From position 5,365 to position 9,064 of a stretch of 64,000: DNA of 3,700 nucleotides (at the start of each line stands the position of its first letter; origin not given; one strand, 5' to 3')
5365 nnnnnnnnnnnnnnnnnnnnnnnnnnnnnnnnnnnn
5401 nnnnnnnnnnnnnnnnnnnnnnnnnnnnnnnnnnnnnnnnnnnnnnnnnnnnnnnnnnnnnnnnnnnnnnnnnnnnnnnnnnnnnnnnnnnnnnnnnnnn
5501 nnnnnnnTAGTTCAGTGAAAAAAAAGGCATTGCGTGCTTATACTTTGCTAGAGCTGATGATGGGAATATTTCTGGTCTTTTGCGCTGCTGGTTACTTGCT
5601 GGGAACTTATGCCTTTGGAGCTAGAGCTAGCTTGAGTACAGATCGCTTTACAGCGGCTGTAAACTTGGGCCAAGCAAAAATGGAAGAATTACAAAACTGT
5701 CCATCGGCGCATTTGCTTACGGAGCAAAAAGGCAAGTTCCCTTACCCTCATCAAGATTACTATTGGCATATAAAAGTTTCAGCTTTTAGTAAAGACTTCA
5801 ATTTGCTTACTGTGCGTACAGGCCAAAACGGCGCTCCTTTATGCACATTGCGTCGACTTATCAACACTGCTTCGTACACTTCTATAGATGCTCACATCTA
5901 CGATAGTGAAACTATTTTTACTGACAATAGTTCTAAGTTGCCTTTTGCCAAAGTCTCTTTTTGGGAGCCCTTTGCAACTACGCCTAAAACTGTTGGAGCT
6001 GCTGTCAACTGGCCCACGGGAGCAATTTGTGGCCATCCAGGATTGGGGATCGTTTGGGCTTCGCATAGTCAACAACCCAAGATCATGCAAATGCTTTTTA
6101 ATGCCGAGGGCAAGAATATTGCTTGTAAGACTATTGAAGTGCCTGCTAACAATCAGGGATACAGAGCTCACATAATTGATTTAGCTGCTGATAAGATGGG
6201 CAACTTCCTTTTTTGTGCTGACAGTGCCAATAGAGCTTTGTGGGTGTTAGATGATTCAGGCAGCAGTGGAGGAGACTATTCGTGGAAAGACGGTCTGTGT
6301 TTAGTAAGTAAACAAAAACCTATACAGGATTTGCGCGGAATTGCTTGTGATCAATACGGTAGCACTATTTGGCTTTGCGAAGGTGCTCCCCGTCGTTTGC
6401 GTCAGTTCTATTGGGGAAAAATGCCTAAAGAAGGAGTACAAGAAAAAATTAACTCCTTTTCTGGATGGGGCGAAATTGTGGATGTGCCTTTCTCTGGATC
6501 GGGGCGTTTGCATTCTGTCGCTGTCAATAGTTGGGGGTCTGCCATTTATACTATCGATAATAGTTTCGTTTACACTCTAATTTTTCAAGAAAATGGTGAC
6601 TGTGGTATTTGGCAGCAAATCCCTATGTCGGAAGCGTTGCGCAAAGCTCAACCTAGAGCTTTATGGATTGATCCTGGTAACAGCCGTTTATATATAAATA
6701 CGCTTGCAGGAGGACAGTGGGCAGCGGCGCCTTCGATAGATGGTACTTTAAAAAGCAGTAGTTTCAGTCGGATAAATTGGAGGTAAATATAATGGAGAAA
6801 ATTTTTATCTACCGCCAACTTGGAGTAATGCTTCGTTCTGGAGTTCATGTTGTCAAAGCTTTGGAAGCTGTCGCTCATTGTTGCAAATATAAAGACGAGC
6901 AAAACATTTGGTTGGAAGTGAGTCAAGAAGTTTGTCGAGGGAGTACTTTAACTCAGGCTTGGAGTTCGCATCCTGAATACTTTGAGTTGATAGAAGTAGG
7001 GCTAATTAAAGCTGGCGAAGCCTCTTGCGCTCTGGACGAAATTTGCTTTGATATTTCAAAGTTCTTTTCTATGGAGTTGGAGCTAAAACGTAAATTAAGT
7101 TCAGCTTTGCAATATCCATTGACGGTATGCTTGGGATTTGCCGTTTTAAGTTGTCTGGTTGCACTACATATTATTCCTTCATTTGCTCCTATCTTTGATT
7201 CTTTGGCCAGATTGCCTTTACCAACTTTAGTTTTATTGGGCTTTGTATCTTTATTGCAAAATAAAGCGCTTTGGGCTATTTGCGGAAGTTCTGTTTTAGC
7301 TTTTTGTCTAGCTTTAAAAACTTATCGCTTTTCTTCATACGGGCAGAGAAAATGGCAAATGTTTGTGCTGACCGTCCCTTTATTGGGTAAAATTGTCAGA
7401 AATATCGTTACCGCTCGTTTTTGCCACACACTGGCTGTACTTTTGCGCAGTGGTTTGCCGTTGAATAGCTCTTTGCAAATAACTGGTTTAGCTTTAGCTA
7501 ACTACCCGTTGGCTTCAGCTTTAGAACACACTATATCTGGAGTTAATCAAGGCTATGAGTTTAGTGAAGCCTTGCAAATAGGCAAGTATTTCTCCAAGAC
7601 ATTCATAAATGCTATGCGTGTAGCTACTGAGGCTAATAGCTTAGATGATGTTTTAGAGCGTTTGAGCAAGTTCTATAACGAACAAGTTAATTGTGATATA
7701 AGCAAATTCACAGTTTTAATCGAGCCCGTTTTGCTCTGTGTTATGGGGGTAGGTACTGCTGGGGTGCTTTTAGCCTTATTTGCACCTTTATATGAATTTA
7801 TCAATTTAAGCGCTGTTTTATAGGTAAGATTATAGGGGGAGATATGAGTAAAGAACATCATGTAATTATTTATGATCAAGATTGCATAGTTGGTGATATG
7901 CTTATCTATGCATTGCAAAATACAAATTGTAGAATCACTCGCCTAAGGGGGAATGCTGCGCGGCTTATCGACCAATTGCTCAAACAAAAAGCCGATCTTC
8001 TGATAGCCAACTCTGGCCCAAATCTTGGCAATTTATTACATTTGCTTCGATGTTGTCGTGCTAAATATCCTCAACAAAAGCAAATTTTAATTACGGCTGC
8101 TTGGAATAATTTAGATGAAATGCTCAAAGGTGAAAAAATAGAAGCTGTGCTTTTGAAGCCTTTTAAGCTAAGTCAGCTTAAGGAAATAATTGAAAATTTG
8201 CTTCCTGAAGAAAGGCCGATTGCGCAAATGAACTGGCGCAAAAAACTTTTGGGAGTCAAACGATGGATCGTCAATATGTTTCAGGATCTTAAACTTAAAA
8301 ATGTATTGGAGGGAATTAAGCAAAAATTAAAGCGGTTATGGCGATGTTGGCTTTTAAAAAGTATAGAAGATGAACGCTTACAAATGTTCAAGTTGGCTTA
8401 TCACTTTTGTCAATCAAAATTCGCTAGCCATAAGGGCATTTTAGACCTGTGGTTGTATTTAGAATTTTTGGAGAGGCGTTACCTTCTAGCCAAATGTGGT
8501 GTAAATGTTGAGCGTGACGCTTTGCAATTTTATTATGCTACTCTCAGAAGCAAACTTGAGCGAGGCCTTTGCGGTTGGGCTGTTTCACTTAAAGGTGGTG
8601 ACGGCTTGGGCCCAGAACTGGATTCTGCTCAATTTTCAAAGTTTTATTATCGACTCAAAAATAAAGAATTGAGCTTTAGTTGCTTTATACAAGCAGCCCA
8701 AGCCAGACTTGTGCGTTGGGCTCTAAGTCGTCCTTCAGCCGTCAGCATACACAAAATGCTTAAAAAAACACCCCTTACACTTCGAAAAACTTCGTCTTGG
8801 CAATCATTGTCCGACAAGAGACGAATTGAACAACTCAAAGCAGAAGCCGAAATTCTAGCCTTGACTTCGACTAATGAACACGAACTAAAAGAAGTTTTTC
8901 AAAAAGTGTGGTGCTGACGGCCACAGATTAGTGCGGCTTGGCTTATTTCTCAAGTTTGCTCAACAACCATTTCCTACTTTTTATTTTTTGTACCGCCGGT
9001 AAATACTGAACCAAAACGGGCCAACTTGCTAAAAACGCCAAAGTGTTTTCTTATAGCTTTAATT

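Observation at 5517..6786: Pilin-like N-terminus fused to a ~250-aa beta-propeller (NHL-like) domain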

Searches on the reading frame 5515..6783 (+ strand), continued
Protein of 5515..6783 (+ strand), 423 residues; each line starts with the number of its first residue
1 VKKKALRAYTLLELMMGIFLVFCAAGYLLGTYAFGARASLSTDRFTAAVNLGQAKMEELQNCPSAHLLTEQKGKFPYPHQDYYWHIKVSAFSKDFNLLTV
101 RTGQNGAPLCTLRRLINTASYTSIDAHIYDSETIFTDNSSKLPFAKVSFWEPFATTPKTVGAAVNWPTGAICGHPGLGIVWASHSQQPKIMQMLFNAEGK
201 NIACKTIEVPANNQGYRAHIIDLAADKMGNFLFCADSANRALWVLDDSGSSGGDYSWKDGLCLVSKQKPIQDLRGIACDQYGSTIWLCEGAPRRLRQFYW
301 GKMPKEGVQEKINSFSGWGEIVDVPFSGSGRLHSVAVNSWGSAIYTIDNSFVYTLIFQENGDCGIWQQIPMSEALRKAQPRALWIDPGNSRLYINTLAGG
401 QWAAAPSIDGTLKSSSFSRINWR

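Call 68: find_encoding_contigs(protein=P0031, flank=10000, max_places=1)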
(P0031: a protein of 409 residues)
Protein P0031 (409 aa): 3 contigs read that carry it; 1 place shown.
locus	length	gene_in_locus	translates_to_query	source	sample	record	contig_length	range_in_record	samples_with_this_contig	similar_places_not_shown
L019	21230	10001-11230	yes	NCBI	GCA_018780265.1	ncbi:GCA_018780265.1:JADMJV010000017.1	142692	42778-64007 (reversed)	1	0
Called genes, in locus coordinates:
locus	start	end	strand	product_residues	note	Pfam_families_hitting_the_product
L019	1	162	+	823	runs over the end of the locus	PF00358:PTS_EIIA_1, PF00381:PTS-HPr, PF05524:PEP-utilisers_N, PF00391:PEP-utilizers, PF02896:PEP-utilizers_C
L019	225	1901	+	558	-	PF02378:PTS_EIIC, PF00367:PTS_EIIB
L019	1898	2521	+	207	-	-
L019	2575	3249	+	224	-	-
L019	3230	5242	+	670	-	PF05226:CHASE2, PF00069:Pkinase, PF07714:PK_Tyr_Ser-Thr, PF01636:APH (faint)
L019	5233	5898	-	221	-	PF14808:TMEM164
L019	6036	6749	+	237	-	PF00081:Sod_Fe_N, PF02777:Sod_Fe_C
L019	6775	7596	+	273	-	PF03372:Exo_endo_phos, PF19580:Exo_endo_phos_3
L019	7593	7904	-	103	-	PF04930:FUN14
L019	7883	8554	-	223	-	PF00300:His_Phos_1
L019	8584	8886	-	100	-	-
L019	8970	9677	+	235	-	PF00072:Response_reg, PF00486:Trans_reg_C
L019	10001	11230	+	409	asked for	-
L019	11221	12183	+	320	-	-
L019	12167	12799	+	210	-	PF00106:adh_short, PF13561:adh_short_C2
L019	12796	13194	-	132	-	PF00571:CBS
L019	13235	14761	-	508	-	PF02518:HATPase_c, PF00072:Response_reg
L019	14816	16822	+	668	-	PF02922:CBM_48, PF00128:Alpha-amylase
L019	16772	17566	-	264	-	PF00528:BPD_transp_1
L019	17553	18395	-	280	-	PF00528:BPD_transp_1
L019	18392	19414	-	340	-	PF01547:SBP_bac_1, PF13416:SBP_bac_8, PF13531:SBP_bac_11, PF13343:SBP_bac_6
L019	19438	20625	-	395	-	PF02463:SMC_N (faint), PF00005:ABC_tran, PF13304:AAA_21 (weak), PF08402:TOBE_2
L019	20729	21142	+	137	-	PF06229:FRG1 (weak)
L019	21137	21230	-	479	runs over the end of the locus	PF21088:MS_channel_1st, PF00924:MS_channel_2nd, PF21082:MS_channel_3rd (weak)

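Call 69: find_encoding_contigs(protein=P0021, flank=10000, max_places=1)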
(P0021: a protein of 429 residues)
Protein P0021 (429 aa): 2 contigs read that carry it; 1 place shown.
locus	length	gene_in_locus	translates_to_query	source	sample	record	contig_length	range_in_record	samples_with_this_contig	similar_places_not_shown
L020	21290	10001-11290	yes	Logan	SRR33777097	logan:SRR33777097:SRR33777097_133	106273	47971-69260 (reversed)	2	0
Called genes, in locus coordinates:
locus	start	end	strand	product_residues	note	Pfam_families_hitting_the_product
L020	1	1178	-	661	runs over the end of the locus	PF05231:MASE1, PF00512:HisKA, PF02518:HATPase_c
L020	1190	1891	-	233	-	PF00072:Response_reg, PF00486:Trans_reg_C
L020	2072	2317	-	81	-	PF12728:HTH_17 (weak)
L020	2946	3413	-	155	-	PF03061:4HBT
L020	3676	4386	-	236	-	-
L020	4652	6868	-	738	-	-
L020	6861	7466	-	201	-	PF04542:Sigma70_r2, PF08281:Sigma70_r4_2, PF04545:Sigma70_r4 (weak)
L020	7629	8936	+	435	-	PF13439:Glyco_transf_4 (faint), PF13579:Glyco_trans_4_4 (faint), PF00534:Glycos_transf_1, PF13692:Glyco_trans_1_4 (weak)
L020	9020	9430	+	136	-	-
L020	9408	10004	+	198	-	-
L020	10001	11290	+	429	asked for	PF01436:NHL (faint)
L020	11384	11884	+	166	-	PF00334:NDK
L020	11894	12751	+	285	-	PF00590:TP_methylase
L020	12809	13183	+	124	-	-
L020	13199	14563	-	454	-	PF24096:DUF7379 (weak), PF01674:Lipase_2 (weak), PF02089:Palm_thioest (weak)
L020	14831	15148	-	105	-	-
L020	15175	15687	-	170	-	-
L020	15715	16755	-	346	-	PF07167:PhaC_N (weak), PF00561:Abhydrolase_1, PF12146:Hydrolase_4 (faint), PF11339:DUF3141 (weak)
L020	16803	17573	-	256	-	PF03741:TerC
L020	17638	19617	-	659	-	PF13522:GATase_6, PF13537:GATase_7, PF12481:DUF3700 (weak), PF00733:Asn_synthase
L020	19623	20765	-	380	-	PF01926:MMR_HSR1, PF02421:FeoB_N, PF06071:YchF-GTPase_C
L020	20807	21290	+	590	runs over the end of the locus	PF19581:Glyoxalase_7, PF00903:Glyoxalase (weak)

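Call 71: search_protein_families(library=pfam, proteins=[P0033, P0038, P0119, P0045, P0067, P0075, P0080, P0103, P0099, P0129], max_evalue=0.01)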
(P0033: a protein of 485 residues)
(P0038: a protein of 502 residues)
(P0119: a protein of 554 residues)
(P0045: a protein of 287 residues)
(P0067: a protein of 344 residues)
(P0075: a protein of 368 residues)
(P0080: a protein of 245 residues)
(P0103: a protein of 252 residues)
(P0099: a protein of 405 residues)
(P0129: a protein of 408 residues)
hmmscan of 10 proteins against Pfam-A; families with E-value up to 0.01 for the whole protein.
P0033 (485 aa): 2 families
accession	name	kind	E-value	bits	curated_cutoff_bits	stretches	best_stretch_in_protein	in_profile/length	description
PF01436.27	NHL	-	1.6e-06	28.3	20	0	339-353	14-28/28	NHL repeat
PF08450.18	SGL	-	0.0055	16.8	26.3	0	337-386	145-195/246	SMP-30/Gluconolactonase/LRE-like region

P0038 (502 aa): 0 families

P0119 (554 aa): 7 families
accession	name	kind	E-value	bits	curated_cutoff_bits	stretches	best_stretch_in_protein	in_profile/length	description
PF25390.1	WD40_RLD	-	6.7e-92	309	150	2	312-544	32-240/363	RCC1-like domain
PF13540.12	RCC1_2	-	1.1e-75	248.2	22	7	435-464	1-30/30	Regulator of chromosome condensation (RCC1) repeat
PF00415.24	RCC1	-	5.6e-57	190.6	21.7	7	264-326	1-50/50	Regulator of chromosome condensation (RCC1) repeat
PF25384.1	Alsin_RLD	-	3.6e-17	63.2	100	1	311-364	275-325/405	Alsin RCC1-like domain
PF07963.17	N_methyl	-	5.5e-06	26.2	21.2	1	4-28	2-26/27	Prokaryotic N-terminal methylation motif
PF02672.20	CP12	-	3.9e-05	24.7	22.7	0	355-383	14-42/70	CP12 domain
PF16819.11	DUF5074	-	0.0053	16.3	27.2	0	438-463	179-203/353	Domain of unknown function (DUF5074)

P0045 (287 aa): 2 families
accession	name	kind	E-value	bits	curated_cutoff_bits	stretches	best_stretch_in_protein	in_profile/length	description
PF13442.11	Cytochrome_CBB3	-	0.0013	19.4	27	1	119-216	3-68/68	Cytochrome C oxidase, cbb3-type, subunit III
PF00034.26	Cytochrom_C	-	0.01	17.6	21.3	0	119-217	1-87/90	Cytochrome c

P0067 (344 aa): 4 families
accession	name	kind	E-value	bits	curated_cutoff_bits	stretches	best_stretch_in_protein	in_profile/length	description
PF01436.27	NHL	-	3.3e-17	62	20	2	178-205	2-28/28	NHL repeat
PF01731.26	Arylesterase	-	5.8e-14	52.5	21.3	0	155-205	32-81/86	Arylesterase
PF08450.18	SGL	-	2.2e-07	31.2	26.3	1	201-294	116-214/246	SMP-30/Gluconolactonase/LRE-like region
PF07963.17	N_methyl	-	0.0032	17.4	21.2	1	17-42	2-27/27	Prokaryotic N-terminal methylation motif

P0075 (368 aa): 3 families
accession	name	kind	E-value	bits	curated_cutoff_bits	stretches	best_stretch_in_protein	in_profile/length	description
PF07676.18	PD40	-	3.7e-23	81.3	20.9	1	307-337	2-31/38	WD40-like Beta Propeller Repeat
PF07963.17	N_methyl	-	1.4e-06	28.1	21.2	1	1-27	1-27/27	Prokaryotic N-terminal methylation motif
PF00930.27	DPPIV_N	-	0.0028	16.9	22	0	280-359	246-327/354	Dipeptidyl peptidase IV (DPP IV) N-terminal region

P0080 (245 aa): 2 families
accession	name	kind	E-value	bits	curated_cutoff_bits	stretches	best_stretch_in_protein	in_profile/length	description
PF07676.18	PD40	-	2.9e-22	78.5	20.9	2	144-179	1-37/38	WD40-like Beta Propeller Repeat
PF02501.22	T2SSI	-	0.00098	19.6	25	1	43-114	2-75/80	Type II secretion system (T2SS), protein I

P0103 (252 aa): 1 family
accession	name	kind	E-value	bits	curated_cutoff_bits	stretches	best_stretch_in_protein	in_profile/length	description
PF07963.17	N_methyl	-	3.9e-05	23.5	21.2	1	6-28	4-26/27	Prokaryotic N-terminal methylation motif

P0099 (405 aa): 8 families
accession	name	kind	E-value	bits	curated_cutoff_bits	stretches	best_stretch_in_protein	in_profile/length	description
PF07676.18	PD40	-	5.1e-37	125.5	20.9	4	295-323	8-37/38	WD40-like Beta Propeller Repeat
PF00930.27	DPPIV_N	-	8.6e-12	44.9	22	0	317-379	20-78/354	Dipeptidyl peptidase IV (DPP IV) N-terminal region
PF25174.1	Beta-prop_THOC3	-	1.6e-09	37.6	305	1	210-376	93-247/272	THOC3 beta-propeller domain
PF14583.12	Pectate_lyase22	-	5.7e-08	32.3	30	0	343-371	354-382/386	Oligogalacturonate lyase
PF10647.15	Gmad1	-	0.00015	22.1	20.5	0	251-358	24-131/251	Lipoprotein LpqB beta-propeller domain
PF23414.1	Beta-prop_EML_2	-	0.00015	21.7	90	1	254-392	44-172/266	Echinoderm microtubule-associated protein second beta-propeller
PF12894.13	ANAPC4_WD40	-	0.0023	18.6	22.9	0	207-241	40-71/91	Anaphase-promoting complex subunit 4 WD40 domain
PF07963.17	N_methyl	-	0.0044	17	21.2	1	7-29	3-25/27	Prokaryotic N-terminal methylation motif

P0129 (408 aa): 1 family
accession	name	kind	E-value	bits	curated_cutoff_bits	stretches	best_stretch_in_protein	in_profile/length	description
PF07963.17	N_methyl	-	0.001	19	21.2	1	1-26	1-26/27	Prokaryotic N-terminal methylation motif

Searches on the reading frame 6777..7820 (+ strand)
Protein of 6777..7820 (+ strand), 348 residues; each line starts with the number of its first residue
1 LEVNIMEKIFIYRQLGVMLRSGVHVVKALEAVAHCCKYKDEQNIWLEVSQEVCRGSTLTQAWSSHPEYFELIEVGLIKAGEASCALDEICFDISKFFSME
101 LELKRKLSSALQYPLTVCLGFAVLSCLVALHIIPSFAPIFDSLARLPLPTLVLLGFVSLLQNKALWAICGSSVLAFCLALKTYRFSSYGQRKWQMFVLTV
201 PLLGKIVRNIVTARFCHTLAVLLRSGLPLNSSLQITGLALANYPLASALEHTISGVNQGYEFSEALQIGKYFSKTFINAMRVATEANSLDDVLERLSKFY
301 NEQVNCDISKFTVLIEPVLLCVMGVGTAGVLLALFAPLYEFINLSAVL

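Call 5: search_protein_families(library=pfam, proteins=[window:6777-7820:+], max_evalue=1)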
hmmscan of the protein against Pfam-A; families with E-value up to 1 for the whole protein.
window:6777-7820:+ (348 aa): 1 family
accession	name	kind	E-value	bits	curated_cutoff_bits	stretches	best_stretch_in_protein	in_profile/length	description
PF00482.28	T2SSF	-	8e-42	142.6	25.2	2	215-337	1-125/125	Type II secretion system (T2SS), protein F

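Call 6: search_protein_families(library=ncbifam, proteins=[window:6777-7820:+], max_evalue=1)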
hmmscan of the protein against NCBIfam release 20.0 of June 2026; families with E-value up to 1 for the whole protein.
window:6777-7820:+ (348 aa): 6 families
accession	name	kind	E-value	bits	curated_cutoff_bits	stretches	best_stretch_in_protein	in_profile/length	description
TIGR02120.1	GspF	equivalog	5.2e-56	190.6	424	1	3-341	60-397/401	type II secretion system inner membrane protein GspF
NF052607.1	T4PiliAsmPilCThrm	equivalog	2e-53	182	700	1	11-343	71-402/406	type IV pilus assembly protein PilC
NF052606.1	T4PiliAsmPilCMyx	equivalog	6.4e-51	173.5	700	1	9-340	83-413/419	type IV pilus assembly protein PilC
NF007861.0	PRK10573.1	equivalog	2.1e-46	158.8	401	1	7-341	60-394/401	protein transport protein HofC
NF047826.1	T3SSXpsF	equivalog_domain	3e-33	115.2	650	1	10-343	70-402/405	type II secretion system protein XpsF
NF041012.2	T4P_ComGB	equivalog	2.5e-28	99.4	240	1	9-343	4-332/332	competence type IV pilus assembly protein ComGB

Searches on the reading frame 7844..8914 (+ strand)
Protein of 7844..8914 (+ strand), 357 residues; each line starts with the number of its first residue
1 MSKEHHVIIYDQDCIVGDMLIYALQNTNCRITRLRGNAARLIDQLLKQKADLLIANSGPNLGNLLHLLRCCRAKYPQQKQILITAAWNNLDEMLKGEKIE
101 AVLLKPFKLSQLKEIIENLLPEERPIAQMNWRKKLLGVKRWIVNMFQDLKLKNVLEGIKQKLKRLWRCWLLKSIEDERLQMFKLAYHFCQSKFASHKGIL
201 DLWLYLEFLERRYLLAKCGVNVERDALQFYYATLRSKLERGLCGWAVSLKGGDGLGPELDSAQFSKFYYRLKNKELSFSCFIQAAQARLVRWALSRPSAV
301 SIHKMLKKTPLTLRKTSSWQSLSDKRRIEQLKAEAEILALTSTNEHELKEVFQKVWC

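Call 5: search_protein_families(library=pfam, proteins=[window:7844-8914:+], max_evalue=1)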
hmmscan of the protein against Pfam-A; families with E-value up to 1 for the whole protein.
window:7844-8914:+ (357 aa): 2 families
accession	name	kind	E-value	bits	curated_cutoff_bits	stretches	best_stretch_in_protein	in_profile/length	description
PF00072.30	Response_reg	-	0.0055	17.3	30.2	1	7-116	1-110/111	Response regulator receiver domain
PF21906.2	NrtR_WHD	-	0.071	13.7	27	1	103-137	5-37/61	NrtR DNA-binding winged helix domain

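Call 6: search_protein_families(library=ncbifam, proteins=[window:7844-8914:+], max_evalue=1)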
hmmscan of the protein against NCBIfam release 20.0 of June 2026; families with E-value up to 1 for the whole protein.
window:7844-8914:+ (357 aa): 3 families
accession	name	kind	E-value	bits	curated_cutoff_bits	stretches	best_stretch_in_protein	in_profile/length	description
TIGR01818.1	ntrC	equivalog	0.00022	20.1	558.6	1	7-129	1-123/463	nitrogen regulation protein NR(I)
NF008296.0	PRK11083.1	equivalog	0.0071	15.8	273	1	4-108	3-106/228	two-component system response regulator CreB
NF046022.1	RespRegCpdRBruc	equivalog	0.13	12.3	180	1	11-120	8-117/120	cell cycle two-component system response regulator CpdR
